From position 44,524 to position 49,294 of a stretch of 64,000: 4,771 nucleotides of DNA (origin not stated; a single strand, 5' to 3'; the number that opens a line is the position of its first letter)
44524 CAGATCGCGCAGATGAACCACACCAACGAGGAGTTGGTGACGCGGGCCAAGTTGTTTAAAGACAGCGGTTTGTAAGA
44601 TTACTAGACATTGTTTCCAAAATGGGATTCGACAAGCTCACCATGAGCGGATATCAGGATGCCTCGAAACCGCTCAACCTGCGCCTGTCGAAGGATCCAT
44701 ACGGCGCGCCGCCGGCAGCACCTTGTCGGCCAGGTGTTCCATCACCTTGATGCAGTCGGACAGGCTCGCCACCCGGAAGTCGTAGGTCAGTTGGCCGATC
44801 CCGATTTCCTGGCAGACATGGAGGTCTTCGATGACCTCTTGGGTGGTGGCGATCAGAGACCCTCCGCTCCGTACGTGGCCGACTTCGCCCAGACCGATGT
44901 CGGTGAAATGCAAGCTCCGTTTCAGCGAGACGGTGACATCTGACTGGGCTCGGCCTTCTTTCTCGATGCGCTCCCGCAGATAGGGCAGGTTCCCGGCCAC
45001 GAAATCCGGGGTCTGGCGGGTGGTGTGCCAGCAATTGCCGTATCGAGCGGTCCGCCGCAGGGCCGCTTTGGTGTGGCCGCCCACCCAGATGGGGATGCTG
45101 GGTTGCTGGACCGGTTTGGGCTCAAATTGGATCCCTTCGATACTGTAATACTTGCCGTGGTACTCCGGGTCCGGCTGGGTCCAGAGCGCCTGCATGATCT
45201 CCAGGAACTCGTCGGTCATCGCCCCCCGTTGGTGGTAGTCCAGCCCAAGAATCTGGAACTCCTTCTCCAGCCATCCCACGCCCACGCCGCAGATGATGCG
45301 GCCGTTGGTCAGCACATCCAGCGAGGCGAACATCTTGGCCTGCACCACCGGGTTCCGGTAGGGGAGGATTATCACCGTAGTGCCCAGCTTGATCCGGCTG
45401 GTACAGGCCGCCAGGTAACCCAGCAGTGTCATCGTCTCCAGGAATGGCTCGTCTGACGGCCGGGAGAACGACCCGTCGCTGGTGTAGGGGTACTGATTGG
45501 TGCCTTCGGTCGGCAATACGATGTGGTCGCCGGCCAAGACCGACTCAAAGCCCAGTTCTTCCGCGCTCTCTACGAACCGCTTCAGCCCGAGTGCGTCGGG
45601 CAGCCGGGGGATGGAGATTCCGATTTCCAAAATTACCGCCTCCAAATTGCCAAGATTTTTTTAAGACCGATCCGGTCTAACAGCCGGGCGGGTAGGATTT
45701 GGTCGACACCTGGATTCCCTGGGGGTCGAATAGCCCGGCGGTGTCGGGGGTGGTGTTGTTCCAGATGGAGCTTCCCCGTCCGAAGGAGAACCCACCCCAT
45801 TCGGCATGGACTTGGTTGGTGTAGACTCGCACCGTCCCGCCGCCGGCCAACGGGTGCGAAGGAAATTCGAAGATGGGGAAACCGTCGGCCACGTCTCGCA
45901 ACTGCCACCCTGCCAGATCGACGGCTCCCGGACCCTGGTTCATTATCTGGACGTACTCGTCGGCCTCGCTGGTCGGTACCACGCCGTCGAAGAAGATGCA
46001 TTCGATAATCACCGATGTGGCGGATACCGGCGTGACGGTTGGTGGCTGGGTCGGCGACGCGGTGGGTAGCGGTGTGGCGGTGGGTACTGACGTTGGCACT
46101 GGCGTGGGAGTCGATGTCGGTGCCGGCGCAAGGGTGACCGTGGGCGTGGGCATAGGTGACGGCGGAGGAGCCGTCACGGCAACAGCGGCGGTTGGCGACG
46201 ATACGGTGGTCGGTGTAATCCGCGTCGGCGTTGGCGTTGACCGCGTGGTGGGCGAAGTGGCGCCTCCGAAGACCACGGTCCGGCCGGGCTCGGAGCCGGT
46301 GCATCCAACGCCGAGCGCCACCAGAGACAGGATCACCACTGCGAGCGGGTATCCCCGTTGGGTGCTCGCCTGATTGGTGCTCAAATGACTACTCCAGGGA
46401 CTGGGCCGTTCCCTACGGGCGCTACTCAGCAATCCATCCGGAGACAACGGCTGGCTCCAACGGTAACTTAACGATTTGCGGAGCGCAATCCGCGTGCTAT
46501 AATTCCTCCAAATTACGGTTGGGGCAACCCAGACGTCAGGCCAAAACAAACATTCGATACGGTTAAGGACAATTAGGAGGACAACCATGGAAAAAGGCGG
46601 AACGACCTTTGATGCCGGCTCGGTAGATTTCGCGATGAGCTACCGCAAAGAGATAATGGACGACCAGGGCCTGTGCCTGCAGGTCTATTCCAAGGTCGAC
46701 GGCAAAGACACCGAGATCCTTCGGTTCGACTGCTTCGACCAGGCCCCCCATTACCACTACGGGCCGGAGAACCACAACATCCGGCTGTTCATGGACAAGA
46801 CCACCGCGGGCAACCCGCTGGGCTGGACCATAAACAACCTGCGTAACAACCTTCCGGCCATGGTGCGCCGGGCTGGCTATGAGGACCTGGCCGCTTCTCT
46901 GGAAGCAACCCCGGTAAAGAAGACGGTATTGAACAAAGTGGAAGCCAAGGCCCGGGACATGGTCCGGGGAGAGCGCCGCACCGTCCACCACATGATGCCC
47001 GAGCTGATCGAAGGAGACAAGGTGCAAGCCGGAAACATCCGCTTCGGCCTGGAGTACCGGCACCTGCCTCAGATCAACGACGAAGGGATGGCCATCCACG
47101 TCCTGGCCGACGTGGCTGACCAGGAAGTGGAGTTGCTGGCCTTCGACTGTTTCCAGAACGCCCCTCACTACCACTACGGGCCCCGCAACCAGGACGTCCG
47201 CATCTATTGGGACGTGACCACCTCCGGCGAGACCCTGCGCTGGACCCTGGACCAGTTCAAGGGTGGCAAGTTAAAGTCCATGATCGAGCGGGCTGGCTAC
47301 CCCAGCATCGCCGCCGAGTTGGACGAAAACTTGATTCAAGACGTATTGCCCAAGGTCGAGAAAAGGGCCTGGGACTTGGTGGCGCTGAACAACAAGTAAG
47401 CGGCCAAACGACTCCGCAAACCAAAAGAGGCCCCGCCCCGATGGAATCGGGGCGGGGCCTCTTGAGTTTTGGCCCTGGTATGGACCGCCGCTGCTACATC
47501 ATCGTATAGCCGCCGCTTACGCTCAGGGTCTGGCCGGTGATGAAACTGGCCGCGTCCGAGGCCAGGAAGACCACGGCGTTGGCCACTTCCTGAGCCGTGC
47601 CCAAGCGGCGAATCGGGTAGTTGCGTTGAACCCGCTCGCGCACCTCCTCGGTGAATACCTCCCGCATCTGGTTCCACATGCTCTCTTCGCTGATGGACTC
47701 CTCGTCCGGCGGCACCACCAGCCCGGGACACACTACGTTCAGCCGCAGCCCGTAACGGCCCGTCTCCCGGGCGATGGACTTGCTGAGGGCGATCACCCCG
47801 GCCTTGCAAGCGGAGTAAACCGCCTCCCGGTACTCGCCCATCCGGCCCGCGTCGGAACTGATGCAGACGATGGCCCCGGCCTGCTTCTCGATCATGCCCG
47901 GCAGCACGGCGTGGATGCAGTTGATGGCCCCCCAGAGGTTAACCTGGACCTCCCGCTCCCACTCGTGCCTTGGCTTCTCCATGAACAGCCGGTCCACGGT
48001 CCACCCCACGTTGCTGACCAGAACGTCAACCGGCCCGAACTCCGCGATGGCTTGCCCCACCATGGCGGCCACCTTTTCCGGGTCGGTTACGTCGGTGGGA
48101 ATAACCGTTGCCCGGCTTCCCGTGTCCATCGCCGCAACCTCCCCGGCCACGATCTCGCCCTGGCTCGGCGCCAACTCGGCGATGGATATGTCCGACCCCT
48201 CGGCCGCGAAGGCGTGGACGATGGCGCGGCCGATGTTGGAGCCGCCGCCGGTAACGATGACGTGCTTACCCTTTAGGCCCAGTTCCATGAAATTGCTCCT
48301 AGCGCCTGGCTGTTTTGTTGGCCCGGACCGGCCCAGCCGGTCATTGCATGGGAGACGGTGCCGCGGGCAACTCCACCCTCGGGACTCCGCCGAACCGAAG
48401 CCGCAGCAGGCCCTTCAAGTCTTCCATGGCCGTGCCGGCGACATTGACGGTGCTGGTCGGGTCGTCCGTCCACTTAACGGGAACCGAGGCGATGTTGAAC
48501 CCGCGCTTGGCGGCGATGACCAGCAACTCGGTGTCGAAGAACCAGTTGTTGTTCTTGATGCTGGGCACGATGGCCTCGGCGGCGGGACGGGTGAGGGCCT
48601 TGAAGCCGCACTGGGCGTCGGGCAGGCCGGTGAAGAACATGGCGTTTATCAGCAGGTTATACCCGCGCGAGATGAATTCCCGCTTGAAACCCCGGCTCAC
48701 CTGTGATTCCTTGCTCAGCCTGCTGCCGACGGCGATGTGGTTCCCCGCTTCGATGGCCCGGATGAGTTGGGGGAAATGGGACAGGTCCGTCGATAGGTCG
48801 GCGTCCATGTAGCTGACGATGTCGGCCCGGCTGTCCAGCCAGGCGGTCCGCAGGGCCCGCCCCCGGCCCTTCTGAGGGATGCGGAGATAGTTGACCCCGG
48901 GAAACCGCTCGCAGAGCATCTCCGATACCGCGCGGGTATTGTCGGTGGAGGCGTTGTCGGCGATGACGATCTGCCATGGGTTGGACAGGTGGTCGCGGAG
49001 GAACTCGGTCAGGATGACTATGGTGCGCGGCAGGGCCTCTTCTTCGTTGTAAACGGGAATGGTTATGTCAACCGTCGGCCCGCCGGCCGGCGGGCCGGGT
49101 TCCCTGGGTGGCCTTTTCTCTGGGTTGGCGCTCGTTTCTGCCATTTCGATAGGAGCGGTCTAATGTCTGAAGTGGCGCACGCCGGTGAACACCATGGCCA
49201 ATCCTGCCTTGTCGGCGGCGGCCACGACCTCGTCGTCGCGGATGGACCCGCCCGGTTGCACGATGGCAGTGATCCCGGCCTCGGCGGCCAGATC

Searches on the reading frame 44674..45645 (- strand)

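Call 76: search_protein_families(library=pfam, proteins=[window:44674-45645:-], max_evalue=0.0001)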
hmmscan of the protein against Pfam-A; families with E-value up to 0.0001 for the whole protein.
window:44674-45645:- (323 aa): 1 family
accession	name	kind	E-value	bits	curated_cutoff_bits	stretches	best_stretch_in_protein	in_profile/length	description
PF00296.26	Bac_luciferase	-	8.3e-56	190.1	27.9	1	21-248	25-231/314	Luciferase-like monooxygenase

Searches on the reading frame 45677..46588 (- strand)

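Call 76: search_protein_families(library=pfam, proteins=[window:45677-46588:-], max_evalue=0.0001)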
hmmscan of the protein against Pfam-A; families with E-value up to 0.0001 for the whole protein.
window:45677-46588:- (303 aa): 1 family
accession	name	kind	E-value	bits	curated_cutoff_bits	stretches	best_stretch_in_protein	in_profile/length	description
PF00932.25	LTD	-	4.2e-14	53.3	34.3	1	192-299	7-107/109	Lamin Tail Domain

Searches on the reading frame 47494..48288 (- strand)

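Call 77: search_protein_families(library=pfam, proteins=[window:47494-48288:-], max_evalue=0.0001)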
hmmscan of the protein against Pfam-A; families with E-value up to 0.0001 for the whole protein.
window:47494-48288:- (264 aa): 3 families
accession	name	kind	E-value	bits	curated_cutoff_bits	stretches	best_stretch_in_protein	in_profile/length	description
PF13561.12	adh_short_C2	-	5.3e-58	196.8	27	1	17-262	6-236/236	Enoyl-(Acyl carrier protein) reductase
PF00106.31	adh_short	-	2.3e-50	171.3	26.6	1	8-197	1-188/195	short chain dehydrogenase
PF08659.16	KR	-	3.1e-14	53.7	22.6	1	10-171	3-162/180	KR domain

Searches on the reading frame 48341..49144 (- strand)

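Call 77: search_protein_families(library=pfam, proteins=[window:48341-49144:-], max_evalue=0.0001)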
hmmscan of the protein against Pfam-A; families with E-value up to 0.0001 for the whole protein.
window:48341-49144:- (267 aa): 1 family
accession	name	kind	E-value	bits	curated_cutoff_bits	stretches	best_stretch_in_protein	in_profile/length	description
PF00535.33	Glycos_transf_2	-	5.3e-26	92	23.3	1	27-191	2-166/168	Glycosyl transferase family 2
